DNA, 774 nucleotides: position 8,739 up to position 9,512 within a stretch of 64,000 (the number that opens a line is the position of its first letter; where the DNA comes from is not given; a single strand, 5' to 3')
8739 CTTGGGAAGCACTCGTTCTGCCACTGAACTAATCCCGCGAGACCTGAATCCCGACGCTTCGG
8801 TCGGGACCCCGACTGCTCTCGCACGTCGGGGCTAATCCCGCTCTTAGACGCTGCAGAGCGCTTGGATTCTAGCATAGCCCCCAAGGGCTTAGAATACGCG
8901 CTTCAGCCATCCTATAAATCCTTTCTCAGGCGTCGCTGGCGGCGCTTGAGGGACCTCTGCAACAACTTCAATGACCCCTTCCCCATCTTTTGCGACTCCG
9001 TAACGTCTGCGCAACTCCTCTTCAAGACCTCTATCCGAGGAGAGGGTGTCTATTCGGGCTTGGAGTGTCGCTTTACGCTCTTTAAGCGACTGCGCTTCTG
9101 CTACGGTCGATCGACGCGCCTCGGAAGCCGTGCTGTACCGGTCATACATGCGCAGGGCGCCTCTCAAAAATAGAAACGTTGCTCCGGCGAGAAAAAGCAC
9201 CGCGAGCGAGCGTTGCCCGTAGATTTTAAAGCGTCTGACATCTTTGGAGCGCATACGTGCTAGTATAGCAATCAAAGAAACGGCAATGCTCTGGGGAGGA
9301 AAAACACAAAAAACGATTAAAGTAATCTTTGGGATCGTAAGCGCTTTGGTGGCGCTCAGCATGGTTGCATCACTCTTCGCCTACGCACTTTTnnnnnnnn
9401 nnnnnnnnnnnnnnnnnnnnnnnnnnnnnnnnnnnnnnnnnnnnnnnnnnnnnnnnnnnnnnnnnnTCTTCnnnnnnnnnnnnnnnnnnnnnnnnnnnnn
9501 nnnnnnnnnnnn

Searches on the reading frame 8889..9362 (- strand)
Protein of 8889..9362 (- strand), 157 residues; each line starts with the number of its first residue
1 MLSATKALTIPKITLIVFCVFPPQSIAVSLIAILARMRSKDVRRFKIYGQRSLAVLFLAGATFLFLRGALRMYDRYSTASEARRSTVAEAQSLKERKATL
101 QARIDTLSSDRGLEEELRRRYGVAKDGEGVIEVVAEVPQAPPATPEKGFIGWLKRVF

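Call 77: search_protein_families(library=pfam, proteins=[window:8889-9362:-], max_evalue=0.00001)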
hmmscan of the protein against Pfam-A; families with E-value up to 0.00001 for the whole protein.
window:8889-9362:- (157 aa): 1 family
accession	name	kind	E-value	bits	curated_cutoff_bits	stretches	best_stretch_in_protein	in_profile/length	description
PF04977.20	DivIC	-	3.5e-07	30.4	28.9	1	75-134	18-78/80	Septum formation initiator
